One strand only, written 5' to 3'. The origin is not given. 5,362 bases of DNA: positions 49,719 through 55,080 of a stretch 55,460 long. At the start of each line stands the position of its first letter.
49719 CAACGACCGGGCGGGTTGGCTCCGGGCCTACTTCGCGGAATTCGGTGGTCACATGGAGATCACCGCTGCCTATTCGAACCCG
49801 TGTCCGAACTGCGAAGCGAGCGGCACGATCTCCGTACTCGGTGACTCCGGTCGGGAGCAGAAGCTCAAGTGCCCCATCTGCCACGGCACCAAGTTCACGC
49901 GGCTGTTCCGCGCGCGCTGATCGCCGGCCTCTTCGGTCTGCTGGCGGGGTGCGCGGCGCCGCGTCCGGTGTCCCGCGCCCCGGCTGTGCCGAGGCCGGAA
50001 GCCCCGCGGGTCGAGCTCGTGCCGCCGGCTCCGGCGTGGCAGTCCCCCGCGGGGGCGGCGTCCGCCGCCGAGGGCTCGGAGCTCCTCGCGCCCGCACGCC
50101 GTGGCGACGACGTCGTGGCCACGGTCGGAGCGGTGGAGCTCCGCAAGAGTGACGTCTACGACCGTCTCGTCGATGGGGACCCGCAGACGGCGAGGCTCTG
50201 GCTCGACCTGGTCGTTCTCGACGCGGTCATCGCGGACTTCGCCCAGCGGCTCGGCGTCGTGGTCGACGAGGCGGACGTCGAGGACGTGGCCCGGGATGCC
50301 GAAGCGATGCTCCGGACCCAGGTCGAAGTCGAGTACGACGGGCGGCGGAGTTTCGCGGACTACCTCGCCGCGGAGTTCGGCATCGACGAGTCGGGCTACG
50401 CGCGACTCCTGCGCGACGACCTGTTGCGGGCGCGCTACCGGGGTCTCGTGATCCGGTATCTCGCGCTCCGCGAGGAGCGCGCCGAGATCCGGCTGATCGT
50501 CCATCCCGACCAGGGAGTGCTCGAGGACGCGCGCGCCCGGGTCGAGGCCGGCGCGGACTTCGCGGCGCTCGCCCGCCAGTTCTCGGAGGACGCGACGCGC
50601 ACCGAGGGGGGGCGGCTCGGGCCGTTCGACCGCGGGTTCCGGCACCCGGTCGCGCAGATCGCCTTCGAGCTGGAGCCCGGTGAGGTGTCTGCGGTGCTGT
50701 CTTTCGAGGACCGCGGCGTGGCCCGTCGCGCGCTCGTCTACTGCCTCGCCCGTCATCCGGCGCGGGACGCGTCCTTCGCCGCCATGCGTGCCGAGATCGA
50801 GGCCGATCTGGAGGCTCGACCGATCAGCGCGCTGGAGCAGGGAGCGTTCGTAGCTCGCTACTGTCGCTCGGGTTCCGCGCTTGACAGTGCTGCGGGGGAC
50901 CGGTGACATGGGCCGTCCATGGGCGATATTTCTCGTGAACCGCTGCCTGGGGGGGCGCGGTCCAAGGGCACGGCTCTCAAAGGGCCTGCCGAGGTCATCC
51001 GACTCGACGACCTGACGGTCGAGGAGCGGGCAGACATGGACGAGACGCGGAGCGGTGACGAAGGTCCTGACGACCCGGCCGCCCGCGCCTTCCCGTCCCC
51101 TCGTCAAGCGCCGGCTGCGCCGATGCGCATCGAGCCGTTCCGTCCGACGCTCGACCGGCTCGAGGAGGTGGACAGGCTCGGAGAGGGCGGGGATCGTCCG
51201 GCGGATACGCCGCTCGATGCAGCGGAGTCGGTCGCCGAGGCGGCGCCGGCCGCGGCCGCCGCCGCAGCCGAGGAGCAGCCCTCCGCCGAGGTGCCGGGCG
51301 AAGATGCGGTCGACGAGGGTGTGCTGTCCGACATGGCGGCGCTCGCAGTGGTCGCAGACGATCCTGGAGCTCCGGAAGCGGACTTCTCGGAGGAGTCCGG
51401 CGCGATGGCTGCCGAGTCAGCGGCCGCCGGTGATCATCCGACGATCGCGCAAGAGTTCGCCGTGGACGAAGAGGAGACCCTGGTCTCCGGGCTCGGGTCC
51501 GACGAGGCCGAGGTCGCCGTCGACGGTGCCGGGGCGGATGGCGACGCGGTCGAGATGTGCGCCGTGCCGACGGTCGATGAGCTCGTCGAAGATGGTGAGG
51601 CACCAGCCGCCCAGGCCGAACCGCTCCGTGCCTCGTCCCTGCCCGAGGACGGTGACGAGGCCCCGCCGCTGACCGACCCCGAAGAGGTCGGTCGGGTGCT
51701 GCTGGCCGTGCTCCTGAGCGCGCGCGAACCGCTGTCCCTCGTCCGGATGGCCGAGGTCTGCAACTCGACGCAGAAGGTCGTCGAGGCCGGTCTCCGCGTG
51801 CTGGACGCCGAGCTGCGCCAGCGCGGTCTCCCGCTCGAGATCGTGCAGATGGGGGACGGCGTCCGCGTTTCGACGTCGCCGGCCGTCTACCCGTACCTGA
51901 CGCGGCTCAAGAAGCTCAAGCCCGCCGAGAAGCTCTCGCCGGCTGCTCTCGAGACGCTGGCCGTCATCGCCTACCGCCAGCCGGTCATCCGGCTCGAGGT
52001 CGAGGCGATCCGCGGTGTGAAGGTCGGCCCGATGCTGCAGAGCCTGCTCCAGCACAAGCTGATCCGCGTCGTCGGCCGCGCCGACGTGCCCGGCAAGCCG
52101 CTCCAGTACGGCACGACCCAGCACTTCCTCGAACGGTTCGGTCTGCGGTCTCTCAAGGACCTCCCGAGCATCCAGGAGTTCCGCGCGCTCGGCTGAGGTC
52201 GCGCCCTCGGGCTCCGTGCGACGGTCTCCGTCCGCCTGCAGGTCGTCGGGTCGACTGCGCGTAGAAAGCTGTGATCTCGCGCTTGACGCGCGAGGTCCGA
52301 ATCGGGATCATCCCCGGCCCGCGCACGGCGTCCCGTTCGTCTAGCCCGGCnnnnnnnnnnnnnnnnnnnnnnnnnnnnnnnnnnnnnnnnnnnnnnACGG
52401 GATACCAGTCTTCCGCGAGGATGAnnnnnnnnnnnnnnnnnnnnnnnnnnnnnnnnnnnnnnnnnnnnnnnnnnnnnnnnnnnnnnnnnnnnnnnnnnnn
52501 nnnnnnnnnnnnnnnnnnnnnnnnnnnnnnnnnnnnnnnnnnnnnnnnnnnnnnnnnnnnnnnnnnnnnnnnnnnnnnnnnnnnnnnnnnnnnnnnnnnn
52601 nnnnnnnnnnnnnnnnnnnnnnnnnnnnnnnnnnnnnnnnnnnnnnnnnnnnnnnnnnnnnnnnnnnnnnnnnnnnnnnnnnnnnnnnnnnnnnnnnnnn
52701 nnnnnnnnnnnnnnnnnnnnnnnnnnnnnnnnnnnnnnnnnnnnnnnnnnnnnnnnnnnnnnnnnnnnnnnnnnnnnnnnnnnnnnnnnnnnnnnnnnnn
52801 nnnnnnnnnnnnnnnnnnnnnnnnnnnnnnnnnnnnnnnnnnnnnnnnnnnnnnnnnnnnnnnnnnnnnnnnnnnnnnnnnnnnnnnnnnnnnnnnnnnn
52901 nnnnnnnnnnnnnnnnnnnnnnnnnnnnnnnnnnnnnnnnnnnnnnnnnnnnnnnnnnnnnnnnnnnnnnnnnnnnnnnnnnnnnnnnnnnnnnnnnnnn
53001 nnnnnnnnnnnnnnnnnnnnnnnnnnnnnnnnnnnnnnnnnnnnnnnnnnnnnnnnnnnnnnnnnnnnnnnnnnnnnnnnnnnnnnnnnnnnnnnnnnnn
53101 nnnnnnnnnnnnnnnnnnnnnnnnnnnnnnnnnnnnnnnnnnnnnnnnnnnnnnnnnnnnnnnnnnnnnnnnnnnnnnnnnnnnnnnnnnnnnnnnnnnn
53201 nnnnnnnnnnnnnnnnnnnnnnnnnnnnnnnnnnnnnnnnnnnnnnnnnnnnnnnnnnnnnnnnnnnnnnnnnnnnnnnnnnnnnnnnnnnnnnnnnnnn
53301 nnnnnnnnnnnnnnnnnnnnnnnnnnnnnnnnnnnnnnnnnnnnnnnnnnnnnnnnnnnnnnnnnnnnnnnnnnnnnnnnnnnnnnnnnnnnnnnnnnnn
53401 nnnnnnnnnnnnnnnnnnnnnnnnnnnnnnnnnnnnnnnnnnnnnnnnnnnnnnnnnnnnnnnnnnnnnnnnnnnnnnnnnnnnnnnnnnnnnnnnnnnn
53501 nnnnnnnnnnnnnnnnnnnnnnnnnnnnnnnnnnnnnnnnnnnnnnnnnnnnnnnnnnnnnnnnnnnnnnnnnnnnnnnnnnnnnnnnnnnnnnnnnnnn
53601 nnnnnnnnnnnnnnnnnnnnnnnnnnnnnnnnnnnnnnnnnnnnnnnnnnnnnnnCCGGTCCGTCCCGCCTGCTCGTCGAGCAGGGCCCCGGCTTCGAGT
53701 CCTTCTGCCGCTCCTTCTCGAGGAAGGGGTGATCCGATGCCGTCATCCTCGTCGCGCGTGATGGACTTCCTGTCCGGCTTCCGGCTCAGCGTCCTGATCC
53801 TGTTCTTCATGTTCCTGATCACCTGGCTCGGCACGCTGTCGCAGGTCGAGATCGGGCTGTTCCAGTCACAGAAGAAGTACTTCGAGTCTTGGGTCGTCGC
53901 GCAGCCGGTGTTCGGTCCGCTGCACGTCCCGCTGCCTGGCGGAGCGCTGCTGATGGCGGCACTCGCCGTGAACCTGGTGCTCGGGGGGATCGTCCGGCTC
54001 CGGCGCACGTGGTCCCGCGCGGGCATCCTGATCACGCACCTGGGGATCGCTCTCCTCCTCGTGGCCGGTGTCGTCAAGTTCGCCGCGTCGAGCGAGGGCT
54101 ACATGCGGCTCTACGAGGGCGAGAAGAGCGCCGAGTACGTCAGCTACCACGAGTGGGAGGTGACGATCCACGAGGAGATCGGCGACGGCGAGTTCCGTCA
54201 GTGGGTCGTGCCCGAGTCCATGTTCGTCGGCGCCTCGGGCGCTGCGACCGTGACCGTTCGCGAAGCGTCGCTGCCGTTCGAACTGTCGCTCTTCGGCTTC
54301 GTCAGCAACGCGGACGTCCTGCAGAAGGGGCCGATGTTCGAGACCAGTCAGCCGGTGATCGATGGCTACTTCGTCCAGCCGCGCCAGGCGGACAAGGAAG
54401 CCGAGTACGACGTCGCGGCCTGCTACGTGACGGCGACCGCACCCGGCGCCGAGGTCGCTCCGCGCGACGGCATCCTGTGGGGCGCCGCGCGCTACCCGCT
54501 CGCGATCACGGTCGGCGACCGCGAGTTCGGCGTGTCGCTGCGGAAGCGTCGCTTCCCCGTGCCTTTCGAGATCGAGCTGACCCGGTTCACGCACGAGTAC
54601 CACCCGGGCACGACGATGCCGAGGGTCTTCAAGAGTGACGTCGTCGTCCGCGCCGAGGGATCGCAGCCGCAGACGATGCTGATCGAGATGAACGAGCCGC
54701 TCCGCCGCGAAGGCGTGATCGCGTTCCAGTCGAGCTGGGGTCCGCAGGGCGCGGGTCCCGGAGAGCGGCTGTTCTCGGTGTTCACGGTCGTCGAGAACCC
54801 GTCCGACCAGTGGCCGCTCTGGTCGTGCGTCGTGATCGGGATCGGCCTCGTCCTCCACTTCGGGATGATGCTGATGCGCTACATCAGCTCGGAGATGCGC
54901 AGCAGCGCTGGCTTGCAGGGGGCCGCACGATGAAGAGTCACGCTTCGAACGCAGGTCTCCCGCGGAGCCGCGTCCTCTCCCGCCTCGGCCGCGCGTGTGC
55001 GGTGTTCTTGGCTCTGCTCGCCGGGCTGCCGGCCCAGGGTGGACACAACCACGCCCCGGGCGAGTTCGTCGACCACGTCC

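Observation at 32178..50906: Eleven-gene, translationally coupled FHA + GspL/M-like + TPR + five-pseudopilin block that lacks the motor, platform, secretin and peptidase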

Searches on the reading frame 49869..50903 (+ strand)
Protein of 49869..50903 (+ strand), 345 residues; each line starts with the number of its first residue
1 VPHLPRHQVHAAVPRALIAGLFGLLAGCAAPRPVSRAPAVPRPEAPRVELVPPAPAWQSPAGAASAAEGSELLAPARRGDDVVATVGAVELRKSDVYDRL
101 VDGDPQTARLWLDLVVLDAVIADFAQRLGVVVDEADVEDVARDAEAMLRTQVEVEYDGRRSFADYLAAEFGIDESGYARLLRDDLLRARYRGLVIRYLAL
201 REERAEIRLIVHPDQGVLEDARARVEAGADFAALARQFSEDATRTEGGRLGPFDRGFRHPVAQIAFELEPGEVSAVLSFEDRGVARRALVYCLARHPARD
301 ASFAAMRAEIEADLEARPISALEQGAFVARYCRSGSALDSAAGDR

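Call 6: search_protein_families(library=pfam, max_evalue=0.001, proteins=[window:49869-50903:+])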
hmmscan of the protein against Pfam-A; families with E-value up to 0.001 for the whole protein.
window:49869-50903:+ (345 aa): 3 families
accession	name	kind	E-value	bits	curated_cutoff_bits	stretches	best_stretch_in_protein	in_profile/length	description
PF00639.27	Rotamase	-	1.5e-08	35.9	21.7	1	219-277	23-84/97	PPIC-type PPIASE domain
PF13616.12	Rotamase_3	-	1.5e-08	35.6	22.5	1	223-277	45-101/116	PPIC-type PPIASE domain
PF13145.12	Rotamase_2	-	1.3e-05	26.4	27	1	201-307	19-120/121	PPIC-type PPIASE domain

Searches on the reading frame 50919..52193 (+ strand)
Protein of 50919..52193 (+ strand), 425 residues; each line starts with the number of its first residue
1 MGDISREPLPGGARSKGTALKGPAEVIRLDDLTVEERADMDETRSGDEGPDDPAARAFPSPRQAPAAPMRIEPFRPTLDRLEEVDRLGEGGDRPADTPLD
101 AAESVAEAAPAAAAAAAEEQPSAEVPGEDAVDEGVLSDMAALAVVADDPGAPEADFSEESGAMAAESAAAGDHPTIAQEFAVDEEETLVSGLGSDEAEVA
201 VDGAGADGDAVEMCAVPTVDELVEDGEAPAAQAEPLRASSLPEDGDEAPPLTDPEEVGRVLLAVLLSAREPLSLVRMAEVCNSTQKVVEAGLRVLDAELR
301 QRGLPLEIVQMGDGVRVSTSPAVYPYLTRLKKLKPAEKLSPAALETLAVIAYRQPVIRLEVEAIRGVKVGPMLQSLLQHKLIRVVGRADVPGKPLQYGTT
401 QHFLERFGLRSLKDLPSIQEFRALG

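Call 6: search_protein_families(library=pfam, max_evalue=0.001, proteins=[window:50919-52193:+])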
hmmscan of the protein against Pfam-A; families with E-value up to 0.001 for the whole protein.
window:50919-52193:+ (425 aa): 1 family
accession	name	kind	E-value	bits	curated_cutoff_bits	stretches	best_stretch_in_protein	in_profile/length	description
PF04079.22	SMC_ScpB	-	4.3e-44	150.4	27.4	1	261-417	3-159/160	Segregation and condensation complex subunit ScpB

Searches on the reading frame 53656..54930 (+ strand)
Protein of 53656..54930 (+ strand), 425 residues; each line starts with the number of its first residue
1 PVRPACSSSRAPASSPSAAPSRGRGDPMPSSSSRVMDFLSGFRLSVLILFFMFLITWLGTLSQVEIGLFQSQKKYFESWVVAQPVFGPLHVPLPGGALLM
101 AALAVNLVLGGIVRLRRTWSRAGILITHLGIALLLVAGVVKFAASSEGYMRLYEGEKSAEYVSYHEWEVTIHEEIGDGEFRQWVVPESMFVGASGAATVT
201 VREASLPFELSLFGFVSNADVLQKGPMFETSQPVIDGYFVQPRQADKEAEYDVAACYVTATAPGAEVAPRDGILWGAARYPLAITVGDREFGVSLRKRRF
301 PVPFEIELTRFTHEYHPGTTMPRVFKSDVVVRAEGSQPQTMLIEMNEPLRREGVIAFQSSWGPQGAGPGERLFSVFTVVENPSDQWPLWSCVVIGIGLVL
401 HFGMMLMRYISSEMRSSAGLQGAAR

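Call 6: search_protein_families(library=pfam, max_evalue=0.001, proteins=[window:53656-54930:+])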
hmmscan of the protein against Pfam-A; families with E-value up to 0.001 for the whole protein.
window:53656-54930:+ (425 aa): 1 family
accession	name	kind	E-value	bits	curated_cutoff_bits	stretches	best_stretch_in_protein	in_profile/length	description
PF05140.19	ResB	-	2.1e-17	63.5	24.6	1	301-364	204-268/486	ResB-like family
